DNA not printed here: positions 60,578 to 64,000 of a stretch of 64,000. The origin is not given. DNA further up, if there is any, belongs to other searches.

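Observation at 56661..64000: Compact HKD(PLD)-SNF2 helicase + type IIG/PglX-like methyltransferase + two small proteins: a minimal DISARM-/BREX-like defence operon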

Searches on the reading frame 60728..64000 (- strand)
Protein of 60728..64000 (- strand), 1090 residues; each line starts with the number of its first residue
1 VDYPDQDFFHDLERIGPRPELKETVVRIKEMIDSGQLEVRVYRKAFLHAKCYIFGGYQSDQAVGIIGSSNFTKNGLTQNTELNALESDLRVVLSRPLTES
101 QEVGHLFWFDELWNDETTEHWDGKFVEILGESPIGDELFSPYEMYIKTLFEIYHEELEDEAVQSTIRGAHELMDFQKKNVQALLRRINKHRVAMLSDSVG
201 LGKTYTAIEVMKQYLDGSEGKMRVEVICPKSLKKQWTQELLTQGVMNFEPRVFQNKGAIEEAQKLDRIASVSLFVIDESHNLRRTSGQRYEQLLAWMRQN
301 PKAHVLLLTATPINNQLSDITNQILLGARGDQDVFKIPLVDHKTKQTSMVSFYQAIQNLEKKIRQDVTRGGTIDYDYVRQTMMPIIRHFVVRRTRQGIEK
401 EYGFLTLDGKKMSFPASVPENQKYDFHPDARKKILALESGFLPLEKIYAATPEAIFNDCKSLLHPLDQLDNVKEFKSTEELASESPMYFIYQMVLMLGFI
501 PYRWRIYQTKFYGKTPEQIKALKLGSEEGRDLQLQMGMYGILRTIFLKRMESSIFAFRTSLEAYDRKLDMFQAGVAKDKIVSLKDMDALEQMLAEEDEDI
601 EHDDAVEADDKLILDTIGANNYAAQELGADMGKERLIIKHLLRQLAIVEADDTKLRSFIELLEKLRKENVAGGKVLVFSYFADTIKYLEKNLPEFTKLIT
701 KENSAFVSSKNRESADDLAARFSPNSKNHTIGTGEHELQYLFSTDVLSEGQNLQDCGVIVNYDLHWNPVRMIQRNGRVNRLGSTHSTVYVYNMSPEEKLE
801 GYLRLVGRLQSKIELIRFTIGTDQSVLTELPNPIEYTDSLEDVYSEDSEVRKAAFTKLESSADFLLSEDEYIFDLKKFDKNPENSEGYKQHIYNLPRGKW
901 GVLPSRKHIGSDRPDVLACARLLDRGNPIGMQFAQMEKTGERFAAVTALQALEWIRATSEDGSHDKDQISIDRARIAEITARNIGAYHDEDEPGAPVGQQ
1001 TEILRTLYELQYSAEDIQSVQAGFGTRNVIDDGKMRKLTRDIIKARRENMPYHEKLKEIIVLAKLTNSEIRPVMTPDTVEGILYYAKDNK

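Call 7: search_protein_families(library=pfam, proteins=[window:60728-64000:-], max_evalue=0.01)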
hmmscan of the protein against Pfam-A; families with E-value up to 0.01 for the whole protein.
window:60728-64000:- (1090 aa): 7 families
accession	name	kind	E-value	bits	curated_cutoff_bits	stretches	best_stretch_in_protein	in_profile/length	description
PF00271.37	Helicase_C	-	2.1e-14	54.2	23.5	1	659-782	7-110/110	Helicase conserved C-terminal domain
PF00176.29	SNF2-rel_dom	-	1.4e-13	51.1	24.9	2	175-241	1-71/290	SNF2-related domain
PF04851.21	ResIII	-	4.7e-11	43.3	22.5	1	171-313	3-163/164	Type III restriction enzyme, res subunit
PF13091.12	PLDc_2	-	4.1e-08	33.6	27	1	28-85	61-114/132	PLD-like domain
PF00270.35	DEAD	-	6.9e-08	32.8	26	1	264-316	114-163/167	DEAD/DEAH box helicase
PF09565.16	RE_NgoFVII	-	6.4e-05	22.8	23.8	1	38-80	81-125/162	NgoFVII restriction endonuclease N-terminal PLD domain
PF20720.3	nSTAND3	-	0.0075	16.4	27.2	0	176-236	3-61/155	Novel STAND NTPase 3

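Call 8: search_protein_families(library=padloc, proteins=[window:60728-64000:-], max_evalue=0.01)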
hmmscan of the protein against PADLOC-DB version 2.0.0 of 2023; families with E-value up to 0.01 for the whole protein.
window:60728-64000:- (1090 aa): 51 families (the best 25 are shown)
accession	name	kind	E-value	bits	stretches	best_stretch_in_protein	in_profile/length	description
PDLC01075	C3a139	-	1.6e-53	180.3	1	29-828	94-774/948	HKD+Snf2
PDLC02621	DrmD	-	1.4e-37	127.5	2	542-829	399-676/1040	DrmD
PDLC02500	BrxHI|BrxHII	-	6.9e-30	102.3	2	551-845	381-632/933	BrxHI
PDLC02623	DrmD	-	1.9e-27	93.4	1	647-829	505-669/1040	DrmD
PDLC02619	DrmD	-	2.5e-26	90.1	3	725-860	477-612/872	DrmD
PDLC02843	DpdE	-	3e-25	86.4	2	194-316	179-301/1091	DpdE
PDLC00659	HmaA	-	4.1e-25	85.8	1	587-859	423-688/1176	SNF2 helicase / DEAD-box helicase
PDLC02193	PLD_Helicase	-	7.5e-25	85.2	2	631-815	648-833/905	-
PDLC02840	DpdE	-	7.3e-24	82.1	2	194-315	180-305/1091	DpdE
PDLC02707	PbeA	-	6.3e-22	75.9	1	11-245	96-323/672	PbeA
PDLC02572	DrmA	-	1.3e-21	74.3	2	543-829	397-673/1043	DrmA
PDLC02632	DrmD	-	4.6e-21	73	2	542-798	399-641/662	DrmD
PDLC02504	BrxHI|BrxHII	-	1.7e-20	70.6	1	533-830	363-627/971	BrxHII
PDLC04556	PDC-M27C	-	9.6e-20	68.5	3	169-241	33-105/892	-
PDLC02620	DrmD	-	1.9e-16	57.2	1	546-823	370-616/1060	DrmD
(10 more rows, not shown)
